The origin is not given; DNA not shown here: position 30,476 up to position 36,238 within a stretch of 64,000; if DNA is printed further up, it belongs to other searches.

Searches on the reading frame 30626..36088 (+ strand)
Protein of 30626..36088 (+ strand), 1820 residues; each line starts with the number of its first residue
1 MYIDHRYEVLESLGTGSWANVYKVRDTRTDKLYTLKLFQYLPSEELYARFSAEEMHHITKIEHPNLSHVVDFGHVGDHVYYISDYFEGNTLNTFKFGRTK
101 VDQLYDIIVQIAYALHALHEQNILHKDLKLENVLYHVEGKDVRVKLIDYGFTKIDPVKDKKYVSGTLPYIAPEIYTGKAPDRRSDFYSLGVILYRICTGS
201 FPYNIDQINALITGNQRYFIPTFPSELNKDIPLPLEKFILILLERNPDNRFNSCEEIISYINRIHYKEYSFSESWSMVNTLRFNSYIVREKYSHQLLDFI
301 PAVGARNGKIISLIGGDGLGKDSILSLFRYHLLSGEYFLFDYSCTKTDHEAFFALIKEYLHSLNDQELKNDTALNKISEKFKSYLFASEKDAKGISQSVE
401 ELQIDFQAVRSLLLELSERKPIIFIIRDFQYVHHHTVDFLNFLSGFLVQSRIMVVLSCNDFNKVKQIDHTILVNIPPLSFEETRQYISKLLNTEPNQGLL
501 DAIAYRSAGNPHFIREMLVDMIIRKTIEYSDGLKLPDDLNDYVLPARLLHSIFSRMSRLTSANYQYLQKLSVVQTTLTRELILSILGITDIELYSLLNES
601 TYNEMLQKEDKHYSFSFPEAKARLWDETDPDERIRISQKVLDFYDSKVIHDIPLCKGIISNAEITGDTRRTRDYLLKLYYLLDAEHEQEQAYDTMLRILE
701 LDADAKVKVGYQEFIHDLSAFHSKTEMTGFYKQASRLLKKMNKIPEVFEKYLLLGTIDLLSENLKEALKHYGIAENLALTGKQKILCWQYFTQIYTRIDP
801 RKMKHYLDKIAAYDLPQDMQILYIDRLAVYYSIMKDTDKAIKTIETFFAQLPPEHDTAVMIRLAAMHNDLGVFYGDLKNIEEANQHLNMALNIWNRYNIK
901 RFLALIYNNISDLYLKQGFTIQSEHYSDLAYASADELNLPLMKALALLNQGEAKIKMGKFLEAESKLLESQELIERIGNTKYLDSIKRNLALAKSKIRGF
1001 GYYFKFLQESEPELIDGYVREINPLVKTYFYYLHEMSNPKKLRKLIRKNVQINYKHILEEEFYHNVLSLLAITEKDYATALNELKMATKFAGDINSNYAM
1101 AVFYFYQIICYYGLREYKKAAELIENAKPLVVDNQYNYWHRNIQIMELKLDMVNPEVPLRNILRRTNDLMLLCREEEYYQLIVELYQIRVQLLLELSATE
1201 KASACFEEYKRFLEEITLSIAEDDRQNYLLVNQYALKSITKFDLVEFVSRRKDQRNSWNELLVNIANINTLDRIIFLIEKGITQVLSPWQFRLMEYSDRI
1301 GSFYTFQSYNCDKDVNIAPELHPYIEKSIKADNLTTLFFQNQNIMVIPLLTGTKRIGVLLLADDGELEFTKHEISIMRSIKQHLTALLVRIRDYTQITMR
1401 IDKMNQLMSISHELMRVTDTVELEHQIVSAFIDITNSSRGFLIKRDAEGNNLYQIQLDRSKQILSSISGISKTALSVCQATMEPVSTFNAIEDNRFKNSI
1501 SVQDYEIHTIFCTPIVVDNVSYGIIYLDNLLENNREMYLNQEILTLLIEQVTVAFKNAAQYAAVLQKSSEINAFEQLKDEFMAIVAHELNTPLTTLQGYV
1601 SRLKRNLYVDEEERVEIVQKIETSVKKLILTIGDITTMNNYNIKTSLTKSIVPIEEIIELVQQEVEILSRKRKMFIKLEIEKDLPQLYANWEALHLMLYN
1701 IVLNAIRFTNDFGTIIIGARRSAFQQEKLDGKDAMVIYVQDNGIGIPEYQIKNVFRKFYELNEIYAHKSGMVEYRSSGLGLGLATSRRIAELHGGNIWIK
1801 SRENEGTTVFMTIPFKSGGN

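Call 14: search_protein_families(library=pfam, proteins=[window:30626-36088:+])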
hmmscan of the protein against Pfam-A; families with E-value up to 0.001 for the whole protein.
window:30626-36088:+ (1820 aa): 9 families
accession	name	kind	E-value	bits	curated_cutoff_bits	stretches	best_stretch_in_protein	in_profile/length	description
PF00069.31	Pkinase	-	8.5e-41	140.5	31.7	1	7-257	1-257/263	Protein kinase domain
PF02518.31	HATPase_c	-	6e-22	78.6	26.4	1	1692-1816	4-110/111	Histidine kinase-, DNA gyrase B-, and HSP90-like ATPase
PF07714.23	PK_Tyr_Ser-Thr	-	1.4e-20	74.1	23.1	1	9-204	3-206/258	Protein tyrosine and serine/threonine kinase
PF00512.31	HisKA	-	1.2e-11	44.9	26.9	1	1578-1636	2-58/66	His Kinase A (phospho-acceptor) domain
PF01590.32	GAF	-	6.1e-09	36.9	22.4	0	1426-1552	8-130/133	GAF domain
PF13185.12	GAF_2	-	9.3e-08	32.8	28.6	1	1421-1554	5-134/136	GAF domain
PF13424.12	TPR_12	-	2e-06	28.3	30.1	1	863-918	2-59/77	Tetratricopeptide repeat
PF13191.12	AAA_16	-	0.00062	20.7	32.6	0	288-454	4-166/167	AAA ATPase domain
PF13492.12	GAF_3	-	0.00063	20.6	27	0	1332-1379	71-118/129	GAF domain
